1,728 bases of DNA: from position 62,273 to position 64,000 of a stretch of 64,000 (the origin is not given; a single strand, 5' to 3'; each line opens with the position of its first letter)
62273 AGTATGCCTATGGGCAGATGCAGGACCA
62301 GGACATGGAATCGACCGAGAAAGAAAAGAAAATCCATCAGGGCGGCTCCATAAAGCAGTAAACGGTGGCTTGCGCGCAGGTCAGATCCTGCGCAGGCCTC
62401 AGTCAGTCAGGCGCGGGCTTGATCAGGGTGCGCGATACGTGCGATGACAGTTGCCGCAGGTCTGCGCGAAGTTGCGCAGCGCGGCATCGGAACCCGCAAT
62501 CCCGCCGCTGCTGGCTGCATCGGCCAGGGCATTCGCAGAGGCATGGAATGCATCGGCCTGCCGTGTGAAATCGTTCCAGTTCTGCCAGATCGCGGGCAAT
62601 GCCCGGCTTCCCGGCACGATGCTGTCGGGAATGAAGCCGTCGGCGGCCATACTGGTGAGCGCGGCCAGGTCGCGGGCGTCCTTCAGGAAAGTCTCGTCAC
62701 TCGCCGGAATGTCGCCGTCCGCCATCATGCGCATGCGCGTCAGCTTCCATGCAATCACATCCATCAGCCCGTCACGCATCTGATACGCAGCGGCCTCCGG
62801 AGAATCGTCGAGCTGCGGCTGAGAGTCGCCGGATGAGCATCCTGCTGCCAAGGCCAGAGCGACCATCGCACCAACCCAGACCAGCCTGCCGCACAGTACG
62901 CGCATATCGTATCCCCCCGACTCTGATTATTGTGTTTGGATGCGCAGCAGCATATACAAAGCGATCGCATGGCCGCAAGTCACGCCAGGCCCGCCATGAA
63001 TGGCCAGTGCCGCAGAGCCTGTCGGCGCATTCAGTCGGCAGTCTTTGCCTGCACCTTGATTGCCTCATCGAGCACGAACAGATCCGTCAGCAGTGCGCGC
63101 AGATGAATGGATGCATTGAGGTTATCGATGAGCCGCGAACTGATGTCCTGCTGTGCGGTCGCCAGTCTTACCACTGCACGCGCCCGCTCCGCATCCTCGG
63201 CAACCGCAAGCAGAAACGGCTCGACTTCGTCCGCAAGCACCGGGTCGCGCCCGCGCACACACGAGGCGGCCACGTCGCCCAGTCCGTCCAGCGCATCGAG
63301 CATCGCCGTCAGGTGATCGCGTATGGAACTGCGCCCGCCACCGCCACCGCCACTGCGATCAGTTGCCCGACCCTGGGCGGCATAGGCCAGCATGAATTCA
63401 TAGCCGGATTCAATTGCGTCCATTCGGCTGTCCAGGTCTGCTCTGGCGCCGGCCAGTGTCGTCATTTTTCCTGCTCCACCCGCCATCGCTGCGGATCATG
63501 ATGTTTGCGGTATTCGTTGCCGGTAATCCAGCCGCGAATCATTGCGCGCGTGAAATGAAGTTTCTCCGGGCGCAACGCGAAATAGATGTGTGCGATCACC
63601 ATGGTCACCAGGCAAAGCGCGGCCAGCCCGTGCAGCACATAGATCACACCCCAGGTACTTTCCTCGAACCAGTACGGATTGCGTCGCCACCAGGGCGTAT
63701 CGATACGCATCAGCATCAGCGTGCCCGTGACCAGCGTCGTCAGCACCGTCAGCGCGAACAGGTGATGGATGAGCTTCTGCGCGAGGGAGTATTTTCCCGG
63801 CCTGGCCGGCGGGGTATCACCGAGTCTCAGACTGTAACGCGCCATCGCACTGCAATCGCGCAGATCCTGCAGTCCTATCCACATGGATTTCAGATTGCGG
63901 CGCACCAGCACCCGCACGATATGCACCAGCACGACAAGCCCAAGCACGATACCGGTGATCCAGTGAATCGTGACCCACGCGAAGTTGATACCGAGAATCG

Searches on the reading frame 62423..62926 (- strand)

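Call 74: search_protein_families(library=pfam, proteins=[window:62423-62926:-], max_evalue=0.00001)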
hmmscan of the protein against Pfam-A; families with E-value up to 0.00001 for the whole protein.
window:62423-62926:- (167 aa): 1 family
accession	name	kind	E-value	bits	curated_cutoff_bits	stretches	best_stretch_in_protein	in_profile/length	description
PF01322.25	Cytochrom_C_2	-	3.5e-26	93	26.5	1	48-165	3-121/121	Cytochrome C'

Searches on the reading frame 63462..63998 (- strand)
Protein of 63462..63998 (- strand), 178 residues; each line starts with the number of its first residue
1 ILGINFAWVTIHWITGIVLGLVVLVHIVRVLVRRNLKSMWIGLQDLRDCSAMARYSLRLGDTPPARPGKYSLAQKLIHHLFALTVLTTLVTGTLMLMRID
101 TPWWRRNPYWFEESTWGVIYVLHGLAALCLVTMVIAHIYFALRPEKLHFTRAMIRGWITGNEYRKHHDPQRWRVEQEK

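Call 74: search_protein_families(library=pfam, proteins=[window:63462-63998:-], max_evalue=0.00001)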
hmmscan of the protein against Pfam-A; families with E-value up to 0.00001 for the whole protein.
window:63462-63998:- (178 aa): 1 family
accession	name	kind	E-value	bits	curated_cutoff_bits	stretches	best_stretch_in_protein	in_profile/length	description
PF01292.26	Ni_hydr_CYTB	-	7.3e-12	45.9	30.1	1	7-156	39-179/179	Prokaryotic cytochrome b561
